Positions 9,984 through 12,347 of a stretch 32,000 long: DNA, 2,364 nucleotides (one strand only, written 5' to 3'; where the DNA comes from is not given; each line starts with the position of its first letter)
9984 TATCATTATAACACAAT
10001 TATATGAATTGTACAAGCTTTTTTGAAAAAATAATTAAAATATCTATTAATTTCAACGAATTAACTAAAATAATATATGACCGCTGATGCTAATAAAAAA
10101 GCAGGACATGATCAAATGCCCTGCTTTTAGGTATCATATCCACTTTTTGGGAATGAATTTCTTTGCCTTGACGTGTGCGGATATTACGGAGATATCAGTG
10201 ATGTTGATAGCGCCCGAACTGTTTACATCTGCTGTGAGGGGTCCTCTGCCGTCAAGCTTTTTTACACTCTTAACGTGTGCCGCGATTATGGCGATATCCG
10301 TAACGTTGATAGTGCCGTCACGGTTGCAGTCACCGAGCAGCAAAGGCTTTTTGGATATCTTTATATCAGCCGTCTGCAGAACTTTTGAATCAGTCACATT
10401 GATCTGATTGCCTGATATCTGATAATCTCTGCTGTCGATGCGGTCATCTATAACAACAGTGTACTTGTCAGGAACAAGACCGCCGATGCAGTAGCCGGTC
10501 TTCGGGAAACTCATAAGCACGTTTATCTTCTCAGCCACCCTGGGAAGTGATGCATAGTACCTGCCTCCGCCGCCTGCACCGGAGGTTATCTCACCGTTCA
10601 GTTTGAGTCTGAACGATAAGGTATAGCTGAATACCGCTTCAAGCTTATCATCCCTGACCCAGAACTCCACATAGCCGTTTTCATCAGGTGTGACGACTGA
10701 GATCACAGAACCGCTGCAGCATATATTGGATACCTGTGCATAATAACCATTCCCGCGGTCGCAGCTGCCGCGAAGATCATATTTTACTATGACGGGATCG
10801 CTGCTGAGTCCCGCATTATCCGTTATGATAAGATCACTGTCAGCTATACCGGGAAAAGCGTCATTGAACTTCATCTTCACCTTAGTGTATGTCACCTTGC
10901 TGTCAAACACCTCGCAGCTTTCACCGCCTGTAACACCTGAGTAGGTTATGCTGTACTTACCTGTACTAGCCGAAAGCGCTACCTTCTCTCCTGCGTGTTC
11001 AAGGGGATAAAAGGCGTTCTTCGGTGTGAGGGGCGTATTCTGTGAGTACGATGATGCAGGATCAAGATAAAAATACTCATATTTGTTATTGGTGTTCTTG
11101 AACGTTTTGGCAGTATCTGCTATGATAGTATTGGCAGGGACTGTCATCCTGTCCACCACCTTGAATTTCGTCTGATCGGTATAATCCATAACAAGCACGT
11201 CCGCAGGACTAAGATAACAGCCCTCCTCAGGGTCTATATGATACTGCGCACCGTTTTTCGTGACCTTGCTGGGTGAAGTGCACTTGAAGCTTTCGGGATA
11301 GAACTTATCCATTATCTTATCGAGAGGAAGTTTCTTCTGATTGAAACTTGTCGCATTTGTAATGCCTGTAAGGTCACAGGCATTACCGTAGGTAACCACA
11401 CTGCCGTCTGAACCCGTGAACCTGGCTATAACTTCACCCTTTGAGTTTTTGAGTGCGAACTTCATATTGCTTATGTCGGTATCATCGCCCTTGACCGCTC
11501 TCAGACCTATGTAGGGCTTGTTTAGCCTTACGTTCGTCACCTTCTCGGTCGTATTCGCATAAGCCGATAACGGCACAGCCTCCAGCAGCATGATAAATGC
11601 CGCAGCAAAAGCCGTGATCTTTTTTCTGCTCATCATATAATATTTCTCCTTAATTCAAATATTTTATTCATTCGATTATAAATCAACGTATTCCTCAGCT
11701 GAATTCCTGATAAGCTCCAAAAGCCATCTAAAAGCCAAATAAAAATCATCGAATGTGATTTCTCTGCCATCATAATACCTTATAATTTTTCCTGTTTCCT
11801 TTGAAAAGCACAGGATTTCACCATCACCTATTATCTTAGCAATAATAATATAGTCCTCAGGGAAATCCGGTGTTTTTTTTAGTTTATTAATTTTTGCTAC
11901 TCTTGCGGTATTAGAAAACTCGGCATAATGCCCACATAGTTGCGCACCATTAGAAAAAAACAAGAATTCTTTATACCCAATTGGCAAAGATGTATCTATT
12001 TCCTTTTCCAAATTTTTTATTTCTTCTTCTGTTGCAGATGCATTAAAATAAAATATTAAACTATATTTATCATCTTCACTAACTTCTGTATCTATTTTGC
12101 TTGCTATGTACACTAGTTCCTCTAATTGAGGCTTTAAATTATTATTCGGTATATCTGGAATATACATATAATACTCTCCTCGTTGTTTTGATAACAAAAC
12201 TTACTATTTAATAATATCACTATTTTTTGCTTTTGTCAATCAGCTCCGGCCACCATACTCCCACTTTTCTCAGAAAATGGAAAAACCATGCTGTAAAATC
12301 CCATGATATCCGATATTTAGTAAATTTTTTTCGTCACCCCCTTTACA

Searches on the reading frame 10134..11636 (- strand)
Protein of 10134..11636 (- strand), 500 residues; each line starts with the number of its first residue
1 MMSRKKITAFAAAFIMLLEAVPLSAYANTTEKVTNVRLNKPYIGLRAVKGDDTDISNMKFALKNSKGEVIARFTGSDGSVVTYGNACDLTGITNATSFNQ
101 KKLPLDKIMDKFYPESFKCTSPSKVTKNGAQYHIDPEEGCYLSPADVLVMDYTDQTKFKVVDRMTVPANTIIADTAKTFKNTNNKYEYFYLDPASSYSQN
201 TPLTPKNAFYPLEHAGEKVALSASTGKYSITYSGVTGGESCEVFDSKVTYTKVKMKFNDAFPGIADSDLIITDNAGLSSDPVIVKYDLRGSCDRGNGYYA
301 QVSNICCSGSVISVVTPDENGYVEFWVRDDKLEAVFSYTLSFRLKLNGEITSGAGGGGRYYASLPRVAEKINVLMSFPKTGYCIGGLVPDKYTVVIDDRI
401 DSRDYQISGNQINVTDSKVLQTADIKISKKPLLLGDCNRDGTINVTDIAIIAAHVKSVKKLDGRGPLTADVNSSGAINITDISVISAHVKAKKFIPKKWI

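Call 84: search_protein_families(library=pfam, proteins=[window:10134-11636:-], max_evalue=0.001)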
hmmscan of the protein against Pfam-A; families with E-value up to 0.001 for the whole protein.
window:10134-11636:- (500 aa): 1 family
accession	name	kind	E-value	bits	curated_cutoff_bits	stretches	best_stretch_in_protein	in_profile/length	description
PF00404.24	Dockerin_1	-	6.2e-10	39.6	22.9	1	434-488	1-55/57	Dockerin type I domain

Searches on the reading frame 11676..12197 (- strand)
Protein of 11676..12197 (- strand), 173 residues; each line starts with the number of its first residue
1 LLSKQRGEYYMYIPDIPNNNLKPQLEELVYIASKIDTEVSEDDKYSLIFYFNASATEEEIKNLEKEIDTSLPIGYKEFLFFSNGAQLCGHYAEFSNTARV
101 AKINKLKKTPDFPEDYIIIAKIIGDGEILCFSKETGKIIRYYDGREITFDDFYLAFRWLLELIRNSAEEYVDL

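Call 84: search_protein_families(library=pfam, proteins=[window:11676-12197:-], max_evalue=0.001)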
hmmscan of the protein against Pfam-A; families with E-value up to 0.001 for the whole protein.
window:11676-12197:- (173 aa): 3 families
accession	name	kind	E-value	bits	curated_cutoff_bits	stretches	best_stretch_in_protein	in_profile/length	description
PF09346.15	SMI1_KNR4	-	8.6e-12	46.2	25.4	1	55-147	2-107/125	SMI1 / KNR4 family (SUKH-1)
PF14567.11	SUKH_5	-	8.8e-08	32.5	27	1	53-153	20-134/142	SMI1-KNR4 cell-wall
PF14568.11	SUKH_6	-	1.3e-06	29.4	27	1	57-141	1-100/119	SMI1-KNR4 cell-wall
